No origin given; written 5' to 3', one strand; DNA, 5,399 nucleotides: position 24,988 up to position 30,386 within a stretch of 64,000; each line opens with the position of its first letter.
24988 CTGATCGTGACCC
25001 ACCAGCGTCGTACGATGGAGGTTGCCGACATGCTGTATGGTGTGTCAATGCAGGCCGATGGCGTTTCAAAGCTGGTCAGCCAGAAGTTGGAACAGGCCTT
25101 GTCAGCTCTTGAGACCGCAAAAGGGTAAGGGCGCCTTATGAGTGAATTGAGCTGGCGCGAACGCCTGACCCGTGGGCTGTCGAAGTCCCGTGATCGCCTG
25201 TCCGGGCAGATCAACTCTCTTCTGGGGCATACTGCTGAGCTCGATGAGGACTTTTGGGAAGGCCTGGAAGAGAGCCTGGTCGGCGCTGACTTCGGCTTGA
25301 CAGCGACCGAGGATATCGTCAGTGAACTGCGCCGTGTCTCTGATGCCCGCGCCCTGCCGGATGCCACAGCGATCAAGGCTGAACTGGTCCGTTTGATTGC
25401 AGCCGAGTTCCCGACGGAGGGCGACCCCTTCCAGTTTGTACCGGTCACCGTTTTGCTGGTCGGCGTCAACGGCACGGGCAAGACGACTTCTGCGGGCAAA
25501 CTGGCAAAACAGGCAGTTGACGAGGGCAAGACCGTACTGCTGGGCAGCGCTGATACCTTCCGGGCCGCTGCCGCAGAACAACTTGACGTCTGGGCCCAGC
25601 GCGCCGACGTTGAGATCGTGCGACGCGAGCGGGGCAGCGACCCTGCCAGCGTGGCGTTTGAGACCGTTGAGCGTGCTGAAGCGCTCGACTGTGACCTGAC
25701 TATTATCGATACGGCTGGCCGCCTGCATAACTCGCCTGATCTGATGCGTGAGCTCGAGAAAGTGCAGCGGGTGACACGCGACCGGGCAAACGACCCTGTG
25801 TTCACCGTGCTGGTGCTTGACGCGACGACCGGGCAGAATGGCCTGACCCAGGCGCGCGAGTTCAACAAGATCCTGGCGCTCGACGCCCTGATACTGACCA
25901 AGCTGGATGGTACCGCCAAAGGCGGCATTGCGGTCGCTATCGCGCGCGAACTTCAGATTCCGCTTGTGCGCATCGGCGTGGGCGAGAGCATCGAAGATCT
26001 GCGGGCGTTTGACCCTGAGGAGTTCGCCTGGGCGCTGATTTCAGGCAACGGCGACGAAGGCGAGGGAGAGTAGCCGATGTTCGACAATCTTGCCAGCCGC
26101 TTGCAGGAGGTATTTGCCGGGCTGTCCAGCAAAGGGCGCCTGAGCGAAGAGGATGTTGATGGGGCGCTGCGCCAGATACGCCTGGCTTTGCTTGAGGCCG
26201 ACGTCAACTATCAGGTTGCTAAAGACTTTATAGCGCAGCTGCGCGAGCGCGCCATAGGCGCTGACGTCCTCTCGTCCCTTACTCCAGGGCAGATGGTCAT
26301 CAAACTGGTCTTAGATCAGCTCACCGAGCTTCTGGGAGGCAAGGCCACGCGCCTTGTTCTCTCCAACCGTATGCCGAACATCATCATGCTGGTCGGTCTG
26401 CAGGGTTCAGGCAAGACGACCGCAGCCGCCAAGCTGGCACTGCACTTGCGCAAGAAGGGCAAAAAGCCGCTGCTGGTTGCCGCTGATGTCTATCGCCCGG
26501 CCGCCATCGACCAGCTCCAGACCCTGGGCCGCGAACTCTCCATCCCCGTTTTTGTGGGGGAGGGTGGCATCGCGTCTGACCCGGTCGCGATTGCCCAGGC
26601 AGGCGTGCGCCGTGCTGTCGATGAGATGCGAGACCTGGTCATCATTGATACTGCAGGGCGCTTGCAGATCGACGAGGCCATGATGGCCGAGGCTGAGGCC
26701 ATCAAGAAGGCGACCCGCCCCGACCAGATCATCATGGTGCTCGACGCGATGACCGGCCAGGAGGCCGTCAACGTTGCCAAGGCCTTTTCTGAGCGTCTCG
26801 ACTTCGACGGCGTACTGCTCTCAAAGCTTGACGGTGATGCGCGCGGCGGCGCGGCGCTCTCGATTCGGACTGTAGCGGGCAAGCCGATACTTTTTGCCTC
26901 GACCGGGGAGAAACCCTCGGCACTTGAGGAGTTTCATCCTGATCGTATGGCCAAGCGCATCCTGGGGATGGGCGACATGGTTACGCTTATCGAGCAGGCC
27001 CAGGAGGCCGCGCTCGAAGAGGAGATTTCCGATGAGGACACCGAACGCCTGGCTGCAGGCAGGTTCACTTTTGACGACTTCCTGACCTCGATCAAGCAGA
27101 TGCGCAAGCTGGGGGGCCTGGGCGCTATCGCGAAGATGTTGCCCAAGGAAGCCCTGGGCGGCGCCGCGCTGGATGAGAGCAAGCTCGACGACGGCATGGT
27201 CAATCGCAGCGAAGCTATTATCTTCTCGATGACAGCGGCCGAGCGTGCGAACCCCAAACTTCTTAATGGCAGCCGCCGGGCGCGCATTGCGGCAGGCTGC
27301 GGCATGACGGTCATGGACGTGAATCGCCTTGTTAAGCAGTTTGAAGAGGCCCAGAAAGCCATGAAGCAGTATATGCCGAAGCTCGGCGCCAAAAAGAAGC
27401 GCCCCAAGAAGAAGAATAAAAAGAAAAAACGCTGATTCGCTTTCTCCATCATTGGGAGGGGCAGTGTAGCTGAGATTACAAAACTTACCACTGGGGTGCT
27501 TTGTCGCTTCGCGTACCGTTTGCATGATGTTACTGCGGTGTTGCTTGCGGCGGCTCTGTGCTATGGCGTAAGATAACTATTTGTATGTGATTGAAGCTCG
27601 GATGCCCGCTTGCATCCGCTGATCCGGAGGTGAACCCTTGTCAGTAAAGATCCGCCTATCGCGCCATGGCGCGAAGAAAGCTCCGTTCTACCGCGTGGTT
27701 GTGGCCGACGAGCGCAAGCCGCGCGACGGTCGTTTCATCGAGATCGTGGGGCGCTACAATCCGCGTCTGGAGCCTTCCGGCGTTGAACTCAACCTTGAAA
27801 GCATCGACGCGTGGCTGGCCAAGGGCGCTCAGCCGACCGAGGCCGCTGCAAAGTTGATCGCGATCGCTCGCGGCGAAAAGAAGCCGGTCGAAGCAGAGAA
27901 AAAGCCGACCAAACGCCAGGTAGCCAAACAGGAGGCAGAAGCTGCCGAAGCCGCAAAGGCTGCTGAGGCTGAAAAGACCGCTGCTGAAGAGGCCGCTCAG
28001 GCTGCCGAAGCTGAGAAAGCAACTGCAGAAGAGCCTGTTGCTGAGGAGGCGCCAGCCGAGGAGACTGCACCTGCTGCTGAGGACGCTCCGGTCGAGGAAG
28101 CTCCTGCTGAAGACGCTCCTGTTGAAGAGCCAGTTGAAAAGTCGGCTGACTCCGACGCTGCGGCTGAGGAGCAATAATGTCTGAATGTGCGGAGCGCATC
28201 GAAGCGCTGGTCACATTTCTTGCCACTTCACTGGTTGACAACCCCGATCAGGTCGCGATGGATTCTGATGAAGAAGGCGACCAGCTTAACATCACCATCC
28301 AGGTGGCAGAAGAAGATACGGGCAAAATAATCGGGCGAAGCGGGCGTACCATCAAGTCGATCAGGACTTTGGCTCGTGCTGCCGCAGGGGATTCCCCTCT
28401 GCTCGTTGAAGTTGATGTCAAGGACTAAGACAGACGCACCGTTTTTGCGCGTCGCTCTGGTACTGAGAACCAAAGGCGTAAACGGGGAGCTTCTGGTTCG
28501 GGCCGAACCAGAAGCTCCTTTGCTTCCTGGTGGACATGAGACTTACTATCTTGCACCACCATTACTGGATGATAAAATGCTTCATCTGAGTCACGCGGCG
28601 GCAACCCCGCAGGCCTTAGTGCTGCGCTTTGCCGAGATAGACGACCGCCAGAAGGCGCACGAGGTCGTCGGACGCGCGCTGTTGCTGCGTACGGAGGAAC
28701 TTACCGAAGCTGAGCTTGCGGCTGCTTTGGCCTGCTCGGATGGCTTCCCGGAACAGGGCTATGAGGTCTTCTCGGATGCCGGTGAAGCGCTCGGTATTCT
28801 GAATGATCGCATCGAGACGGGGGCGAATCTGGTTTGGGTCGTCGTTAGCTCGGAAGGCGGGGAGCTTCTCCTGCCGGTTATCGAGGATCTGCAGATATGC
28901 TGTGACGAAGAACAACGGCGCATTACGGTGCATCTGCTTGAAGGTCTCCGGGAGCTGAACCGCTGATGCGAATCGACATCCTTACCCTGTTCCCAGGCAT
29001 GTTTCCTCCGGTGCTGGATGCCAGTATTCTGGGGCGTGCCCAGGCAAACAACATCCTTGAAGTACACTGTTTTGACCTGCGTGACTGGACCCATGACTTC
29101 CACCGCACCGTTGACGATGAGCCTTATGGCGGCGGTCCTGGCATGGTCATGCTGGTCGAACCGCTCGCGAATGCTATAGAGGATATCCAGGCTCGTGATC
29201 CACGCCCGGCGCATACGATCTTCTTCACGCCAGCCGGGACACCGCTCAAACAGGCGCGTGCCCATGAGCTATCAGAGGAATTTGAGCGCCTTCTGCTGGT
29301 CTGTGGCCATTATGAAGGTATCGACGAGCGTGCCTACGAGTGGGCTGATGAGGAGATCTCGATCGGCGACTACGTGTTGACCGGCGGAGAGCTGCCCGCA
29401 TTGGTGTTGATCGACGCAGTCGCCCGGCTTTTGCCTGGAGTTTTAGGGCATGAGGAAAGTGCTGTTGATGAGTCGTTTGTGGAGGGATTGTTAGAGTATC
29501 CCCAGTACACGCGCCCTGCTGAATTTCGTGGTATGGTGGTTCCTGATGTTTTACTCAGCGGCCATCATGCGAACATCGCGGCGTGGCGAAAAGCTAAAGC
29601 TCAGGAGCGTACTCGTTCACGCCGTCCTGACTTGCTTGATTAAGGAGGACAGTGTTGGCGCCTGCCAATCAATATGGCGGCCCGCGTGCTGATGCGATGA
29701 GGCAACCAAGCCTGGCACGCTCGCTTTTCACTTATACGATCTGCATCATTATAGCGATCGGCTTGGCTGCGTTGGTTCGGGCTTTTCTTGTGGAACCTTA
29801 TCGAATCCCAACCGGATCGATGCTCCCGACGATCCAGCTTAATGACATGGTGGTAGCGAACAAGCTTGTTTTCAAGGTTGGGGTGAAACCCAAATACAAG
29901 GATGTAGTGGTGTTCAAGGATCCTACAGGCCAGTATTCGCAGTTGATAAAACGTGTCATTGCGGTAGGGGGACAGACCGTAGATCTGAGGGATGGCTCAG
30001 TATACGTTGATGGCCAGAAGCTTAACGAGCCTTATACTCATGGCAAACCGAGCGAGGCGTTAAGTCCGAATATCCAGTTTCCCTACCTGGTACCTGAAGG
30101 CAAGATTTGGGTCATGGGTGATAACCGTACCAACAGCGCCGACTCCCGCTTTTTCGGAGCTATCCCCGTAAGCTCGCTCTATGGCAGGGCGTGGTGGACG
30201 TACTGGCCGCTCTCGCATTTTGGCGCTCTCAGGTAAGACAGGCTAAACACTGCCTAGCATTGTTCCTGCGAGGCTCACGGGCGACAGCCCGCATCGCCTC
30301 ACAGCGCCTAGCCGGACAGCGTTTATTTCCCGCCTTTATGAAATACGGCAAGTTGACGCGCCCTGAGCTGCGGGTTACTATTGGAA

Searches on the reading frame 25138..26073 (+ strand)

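Call 21: search_protein_families(library=pfam, proteins=[window:25138-26073:+], max_evalue=0.001)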
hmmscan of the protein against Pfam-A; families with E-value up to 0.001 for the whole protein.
window:25138-26073:+ (311 aa): 5 families
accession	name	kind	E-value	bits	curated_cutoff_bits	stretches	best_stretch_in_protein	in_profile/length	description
PF00448.28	SRP54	-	6.5e-70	235.2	22.7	1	103-301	2-195/196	SRP54-type protein, GTPase domain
PF02881.24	SRP54_N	-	8.9e-09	35.9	22.4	1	21-81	1-69/75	SRP54-type protein, helical bundle domain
PF13191.12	AAA_16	-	8.6e-07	30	32.6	1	104-230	26-141/167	AAA ATPase domain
PF00004.35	AAA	-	0.00014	22.7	21.2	0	105-130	1-23/131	ATPase family associated with various cellular activities (AAA)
PF13604.12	AAA_30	-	0.00022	21.5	27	1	105-146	21-61/191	AAA domain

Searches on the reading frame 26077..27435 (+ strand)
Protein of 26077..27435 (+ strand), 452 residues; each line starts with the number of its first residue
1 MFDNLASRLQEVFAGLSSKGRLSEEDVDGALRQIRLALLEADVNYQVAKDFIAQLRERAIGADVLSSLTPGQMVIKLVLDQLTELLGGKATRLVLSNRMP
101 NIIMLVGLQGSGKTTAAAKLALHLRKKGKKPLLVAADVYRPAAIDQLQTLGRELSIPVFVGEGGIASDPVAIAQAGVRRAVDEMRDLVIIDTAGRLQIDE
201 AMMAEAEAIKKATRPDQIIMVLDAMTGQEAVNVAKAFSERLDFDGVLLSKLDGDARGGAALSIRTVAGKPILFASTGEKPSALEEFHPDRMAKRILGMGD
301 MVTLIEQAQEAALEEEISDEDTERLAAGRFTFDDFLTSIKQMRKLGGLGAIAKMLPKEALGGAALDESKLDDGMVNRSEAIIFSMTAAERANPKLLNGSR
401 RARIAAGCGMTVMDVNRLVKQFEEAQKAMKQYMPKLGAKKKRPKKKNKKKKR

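Call 21: search_protein_families(library=pfam, proteins=[window:26077-27435:+], max_evalue=0.001)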
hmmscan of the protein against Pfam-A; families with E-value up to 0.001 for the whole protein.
window:26077-27435:+ (452 aa): 10 families
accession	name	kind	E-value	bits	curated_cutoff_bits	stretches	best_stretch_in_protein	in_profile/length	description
PF00448.28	SRP54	-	9.9e-72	241.1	22.7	1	100-297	1-196/196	SRP54-type protein, GTPase domain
PF02978.25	SRP_SPB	-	1.3e-29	102.8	27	1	329-429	1-91/91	Signal peptide binding domain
PF02881.24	SRP54_N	-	5.2e-21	75.1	22.4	1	5-82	1-75/75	SRP54-type protein, helical bundle domain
PF02492.25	cobW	-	1.5e-07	31.6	20.7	1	102-252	2-154/180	CobW/HypB/UreG, nucleotide-binding domain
PF13401.12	AAA_22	-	2.2e-05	25.2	27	1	101-211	6-109/130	AAA domain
PF01656.29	CbiA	-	8.4e-05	23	25.4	1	110-256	9-88/125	CobQ/CobB/MinD/ParA nucleotide binding domain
PF17853.6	GGDEF_2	-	0.00015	22.4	24.5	0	398-429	86-114/116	GGDEF-like domain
PF20720.3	nSTAND3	-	0.00016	21.9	27.2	1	101-134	18-51/155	Novel STAND NTPase 3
PF06414.18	Zeta_toxin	-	0.00019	21.4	22.3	1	92-141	9-56/199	Zeta toxin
PF13614.12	AAA_31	-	0.00088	19.7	27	0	110-138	12-40/177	AAA domain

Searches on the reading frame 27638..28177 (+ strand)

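Call 21: search_protein_families(library=pfam, proteins=[window:27638-28177:+], max_evalue=0.001)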
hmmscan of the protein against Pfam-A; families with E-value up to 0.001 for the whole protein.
window:27638-28177:+ (179 aa): 1 family
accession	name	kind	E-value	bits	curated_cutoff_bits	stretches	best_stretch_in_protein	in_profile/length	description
PF00886.24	Ribosomal_S16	-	3.3e-25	88.2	27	1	9-67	1-62/62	Ribosomal protein S16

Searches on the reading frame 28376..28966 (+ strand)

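Call 21: search_protein_families(library=pfam, proteins=[window:28376-28966:+], max_evalue=0.001)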
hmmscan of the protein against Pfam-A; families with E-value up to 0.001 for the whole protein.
window:28376-28966:+ (196 aa): 3 families
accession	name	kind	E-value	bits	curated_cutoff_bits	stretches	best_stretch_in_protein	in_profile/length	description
PF24986.1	PRC_RimM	-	4.2e-07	30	27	1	128-191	6-69/69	RimM PRC barrel domain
PF01782.24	RimM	-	2e-05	25.2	23.5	1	26-105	2-81/84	RimM N-terminal domain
PF05239.21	PRC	-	0.00023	21.5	21.2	1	128-189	11-75/78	PRC-barrel domain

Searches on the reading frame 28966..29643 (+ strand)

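Call 21: search_protein_families(library=pfam, proteins=[window:28966-29643:+], max_evalue=0.001)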
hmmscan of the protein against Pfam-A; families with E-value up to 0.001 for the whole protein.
window:28966-29643:+ (225 aa): 1 family
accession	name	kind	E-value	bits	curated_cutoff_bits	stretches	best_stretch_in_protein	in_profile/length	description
PF01746.26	tRNA_m1G_MT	-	2.1e-62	210.7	27.3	1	23-221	2-195/195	tRNA (Guanine-1)-methyltransferase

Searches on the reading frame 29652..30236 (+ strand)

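Call 21: search_protein_families(library=pfam, proteins=[window:29652-30236:+], max_evalue=0.001)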
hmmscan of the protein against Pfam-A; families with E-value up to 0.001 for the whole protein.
window:29652-30236:+ (194 aa): 1 family
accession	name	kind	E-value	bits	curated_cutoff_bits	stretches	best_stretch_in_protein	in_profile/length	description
PF10502.14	Peptidase_S26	-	1.6e-45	155.5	22.9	1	28-185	4-168/168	Signal peptidase, peptidase S26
